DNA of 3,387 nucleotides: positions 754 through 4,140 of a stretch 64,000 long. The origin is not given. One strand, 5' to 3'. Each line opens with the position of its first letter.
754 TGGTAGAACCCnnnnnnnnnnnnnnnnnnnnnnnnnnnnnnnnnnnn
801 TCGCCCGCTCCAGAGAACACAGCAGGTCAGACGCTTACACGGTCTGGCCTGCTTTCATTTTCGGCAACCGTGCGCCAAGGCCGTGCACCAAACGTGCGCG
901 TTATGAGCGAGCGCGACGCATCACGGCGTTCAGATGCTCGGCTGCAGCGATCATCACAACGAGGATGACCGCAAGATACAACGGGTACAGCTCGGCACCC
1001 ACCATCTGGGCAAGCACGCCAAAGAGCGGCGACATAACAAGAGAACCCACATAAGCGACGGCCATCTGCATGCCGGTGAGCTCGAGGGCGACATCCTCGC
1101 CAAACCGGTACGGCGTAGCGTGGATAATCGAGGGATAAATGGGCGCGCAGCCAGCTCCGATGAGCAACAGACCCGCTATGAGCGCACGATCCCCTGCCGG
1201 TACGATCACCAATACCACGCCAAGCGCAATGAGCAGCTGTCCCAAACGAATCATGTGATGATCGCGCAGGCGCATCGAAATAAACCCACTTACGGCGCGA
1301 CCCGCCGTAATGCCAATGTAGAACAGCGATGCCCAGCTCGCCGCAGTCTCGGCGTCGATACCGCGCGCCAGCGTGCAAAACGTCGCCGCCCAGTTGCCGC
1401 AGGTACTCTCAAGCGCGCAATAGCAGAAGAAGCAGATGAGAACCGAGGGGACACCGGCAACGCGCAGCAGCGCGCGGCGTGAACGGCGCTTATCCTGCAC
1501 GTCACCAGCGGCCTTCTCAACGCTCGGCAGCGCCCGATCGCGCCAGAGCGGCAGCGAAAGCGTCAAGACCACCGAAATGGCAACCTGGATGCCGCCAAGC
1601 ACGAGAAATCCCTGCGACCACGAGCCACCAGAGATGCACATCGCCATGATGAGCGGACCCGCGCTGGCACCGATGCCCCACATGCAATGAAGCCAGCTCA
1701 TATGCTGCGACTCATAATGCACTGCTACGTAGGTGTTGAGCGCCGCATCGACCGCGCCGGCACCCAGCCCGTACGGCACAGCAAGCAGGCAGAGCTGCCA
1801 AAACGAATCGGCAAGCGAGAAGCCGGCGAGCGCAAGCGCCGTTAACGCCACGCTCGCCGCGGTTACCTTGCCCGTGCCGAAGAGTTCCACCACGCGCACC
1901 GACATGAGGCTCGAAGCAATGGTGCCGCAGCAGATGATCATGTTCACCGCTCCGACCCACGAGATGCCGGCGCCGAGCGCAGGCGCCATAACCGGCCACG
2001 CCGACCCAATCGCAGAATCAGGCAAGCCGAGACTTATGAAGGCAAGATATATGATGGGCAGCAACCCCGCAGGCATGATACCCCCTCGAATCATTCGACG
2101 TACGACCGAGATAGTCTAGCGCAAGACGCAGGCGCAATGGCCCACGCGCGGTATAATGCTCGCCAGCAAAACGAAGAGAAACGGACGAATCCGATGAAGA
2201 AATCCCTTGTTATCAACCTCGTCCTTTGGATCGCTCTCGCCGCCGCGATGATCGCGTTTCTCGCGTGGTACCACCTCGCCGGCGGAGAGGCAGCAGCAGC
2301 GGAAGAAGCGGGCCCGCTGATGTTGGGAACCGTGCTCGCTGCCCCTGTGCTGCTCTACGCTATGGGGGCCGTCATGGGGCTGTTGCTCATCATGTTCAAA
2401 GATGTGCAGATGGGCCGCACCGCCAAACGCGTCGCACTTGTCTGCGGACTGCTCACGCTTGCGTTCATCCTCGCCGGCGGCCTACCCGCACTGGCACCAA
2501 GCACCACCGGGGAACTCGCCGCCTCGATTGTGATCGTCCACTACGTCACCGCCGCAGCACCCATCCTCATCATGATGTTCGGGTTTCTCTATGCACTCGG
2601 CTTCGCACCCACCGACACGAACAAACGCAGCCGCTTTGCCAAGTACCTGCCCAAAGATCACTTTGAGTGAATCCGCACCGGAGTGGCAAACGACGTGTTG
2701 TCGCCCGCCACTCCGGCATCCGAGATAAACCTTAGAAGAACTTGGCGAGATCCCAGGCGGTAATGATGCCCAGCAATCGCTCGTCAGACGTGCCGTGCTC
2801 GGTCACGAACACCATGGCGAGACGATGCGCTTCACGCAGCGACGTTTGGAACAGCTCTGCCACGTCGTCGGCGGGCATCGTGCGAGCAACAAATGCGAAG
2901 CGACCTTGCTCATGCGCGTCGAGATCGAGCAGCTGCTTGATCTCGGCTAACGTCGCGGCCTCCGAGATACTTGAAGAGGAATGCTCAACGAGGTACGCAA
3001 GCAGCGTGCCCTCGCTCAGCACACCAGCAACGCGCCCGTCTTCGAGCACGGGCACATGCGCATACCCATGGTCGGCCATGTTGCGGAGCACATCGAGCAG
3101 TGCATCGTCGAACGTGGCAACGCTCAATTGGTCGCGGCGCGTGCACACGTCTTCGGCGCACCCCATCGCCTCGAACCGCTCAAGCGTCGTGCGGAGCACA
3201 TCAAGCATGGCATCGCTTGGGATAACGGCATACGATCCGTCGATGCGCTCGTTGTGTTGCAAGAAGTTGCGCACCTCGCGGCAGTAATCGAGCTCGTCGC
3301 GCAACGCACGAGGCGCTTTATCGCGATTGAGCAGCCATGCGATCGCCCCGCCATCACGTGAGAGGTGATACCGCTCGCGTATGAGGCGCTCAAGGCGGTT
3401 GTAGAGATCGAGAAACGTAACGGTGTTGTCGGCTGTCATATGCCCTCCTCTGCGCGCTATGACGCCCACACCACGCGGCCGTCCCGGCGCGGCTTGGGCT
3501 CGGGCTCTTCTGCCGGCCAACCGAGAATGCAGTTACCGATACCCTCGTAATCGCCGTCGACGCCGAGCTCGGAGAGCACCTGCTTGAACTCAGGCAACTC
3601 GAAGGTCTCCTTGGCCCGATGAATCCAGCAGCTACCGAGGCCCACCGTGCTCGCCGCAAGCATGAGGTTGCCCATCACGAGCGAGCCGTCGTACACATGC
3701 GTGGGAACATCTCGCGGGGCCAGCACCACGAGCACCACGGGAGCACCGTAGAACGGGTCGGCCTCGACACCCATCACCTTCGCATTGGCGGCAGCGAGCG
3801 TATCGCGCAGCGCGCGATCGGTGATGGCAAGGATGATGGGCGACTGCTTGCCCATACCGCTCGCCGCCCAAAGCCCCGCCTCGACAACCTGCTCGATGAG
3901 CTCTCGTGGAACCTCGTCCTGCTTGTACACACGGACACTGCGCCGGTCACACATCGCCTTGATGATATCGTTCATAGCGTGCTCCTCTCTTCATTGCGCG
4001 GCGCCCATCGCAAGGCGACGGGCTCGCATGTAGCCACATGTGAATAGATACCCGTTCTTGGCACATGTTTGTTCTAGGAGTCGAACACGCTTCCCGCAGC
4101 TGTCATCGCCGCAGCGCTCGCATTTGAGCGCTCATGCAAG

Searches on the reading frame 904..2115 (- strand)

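Call 62: search_protein_families(library=pfam, proteins=[window:904-2115:-], max_evalue=0.001)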
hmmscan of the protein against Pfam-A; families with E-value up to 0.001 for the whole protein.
window:904-2115:- (404 aa): 1 family
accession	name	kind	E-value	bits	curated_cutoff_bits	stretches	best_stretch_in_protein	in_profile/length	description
PF07690.21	MFS_1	-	1.1e-25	90.7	33.4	2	23-254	2-235/347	Major Facilitator Superfamily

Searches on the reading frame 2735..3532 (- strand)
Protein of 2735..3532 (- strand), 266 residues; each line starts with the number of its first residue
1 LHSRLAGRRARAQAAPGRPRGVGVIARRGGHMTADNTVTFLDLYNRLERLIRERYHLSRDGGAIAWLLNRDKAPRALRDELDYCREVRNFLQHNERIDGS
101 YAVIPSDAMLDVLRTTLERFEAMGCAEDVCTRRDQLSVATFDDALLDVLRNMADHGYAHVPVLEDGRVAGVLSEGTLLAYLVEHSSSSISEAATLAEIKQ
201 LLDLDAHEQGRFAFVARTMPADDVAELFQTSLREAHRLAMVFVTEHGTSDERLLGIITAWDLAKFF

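Call 62: search_protein_families(library=pfam, proteins=[window:2735-3532:-], max_evalue=0.001)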
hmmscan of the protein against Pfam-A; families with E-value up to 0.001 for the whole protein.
window:2735-3532:- (266 aa): 1 family
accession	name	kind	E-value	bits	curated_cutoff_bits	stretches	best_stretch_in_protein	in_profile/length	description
PF00571.33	CBS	-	1.2e-14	54.8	24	2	138-182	11-56/57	CBS domain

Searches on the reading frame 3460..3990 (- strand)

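Call 62: search_protein_families(library=pfam, proteins=[window:3460-3990:-], max_evalue=0.001)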
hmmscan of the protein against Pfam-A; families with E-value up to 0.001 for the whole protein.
window:3460-3990:- (177 aa): 2 families
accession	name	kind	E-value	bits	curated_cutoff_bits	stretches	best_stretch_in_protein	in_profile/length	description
PF00881.29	Nitroreductase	-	1.3e-19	71.4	23.5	1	16-156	4-165/167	Nitroreductase family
PF14512.11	TM1586_NiRdase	-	7e-06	26.3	27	1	8-127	1-109/215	Putative TM nitroreductase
